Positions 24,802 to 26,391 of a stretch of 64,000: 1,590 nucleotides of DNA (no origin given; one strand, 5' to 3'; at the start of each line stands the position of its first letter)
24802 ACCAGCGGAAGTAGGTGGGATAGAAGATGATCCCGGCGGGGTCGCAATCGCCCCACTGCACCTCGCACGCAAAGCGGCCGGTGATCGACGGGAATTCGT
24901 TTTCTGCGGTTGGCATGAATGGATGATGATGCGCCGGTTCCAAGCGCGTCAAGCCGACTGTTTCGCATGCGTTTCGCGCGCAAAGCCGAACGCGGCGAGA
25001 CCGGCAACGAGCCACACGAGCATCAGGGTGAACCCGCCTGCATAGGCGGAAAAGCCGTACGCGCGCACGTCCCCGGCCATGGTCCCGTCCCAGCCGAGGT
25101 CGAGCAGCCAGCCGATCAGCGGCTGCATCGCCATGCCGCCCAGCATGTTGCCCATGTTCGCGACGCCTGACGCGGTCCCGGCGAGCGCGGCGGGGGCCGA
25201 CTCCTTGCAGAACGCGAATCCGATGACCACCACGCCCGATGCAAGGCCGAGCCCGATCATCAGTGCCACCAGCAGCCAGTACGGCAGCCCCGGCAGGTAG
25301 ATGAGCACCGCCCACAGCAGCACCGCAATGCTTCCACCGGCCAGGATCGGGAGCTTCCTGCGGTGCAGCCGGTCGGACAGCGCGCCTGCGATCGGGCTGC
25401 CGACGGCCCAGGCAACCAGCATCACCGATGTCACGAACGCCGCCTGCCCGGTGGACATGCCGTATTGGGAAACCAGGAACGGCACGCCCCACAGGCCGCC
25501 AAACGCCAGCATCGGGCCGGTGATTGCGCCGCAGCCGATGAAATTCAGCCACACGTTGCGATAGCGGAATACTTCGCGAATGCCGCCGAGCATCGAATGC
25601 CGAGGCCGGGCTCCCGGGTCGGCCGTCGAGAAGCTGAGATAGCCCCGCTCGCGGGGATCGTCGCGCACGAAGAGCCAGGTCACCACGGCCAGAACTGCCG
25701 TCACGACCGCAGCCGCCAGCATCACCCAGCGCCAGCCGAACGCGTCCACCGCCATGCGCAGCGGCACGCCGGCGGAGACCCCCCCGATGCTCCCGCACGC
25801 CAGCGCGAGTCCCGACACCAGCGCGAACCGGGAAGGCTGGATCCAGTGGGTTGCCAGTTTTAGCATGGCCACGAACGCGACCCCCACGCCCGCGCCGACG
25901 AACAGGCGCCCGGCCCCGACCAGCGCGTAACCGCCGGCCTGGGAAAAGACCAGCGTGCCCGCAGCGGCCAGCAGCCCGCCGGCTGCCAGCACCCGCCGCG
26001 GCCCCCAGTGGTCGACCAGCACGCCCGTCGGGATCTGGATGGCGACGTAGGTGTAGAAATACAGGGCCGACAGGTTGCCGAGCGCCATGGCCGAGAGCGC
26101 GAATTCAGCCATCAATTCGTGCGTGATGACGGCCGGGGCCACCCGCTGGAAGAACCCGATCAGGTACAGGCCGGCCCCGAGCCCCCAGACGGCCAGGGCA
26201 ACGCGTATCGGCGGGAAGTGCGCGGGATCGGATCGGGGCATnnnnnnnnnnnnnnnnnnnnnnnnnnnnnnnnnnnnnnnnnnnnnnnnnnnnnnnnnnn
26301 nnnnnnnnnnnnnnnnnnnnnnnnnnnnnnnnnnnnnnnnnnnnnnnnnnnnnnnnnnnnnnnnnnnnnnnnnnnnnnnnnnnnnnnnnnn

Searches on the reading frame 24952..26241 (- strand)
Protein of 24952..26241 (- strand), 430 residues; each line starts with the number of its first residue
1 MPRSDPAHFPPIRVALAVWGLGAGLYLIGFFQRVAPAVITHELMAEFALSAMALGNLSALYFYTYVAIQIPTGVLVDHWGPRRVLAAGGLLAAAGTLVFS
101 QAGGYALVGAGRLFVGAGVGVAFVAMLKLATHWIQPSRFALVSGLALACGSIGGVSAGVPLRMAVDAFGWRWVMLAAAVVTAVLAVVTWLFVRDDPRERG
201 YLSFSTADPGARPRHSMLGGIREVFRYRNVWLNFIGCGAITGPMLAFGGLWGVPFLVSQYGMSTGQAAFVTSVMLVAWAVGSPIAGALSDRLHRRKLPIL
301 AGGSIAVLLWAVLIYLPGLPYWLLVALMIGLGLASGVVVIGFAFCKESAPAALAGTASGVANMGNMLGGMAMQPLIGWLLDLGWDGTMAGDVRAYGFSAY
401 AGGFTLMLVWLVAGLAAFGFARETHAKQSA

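Call 51: search_protein_families(library=pfam, proteins=[window:24952-26241:-])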
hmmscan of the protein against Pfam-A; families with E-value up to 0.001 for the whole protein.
window:24952-26241:- (430 aa): 1 family
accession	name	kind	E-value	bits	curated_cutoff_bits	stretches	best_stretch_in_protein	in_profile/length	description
PF07690.21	MFS_1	-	3e-44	151.8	33.4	1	27-371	6-345/347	Major Facilitator Superfamily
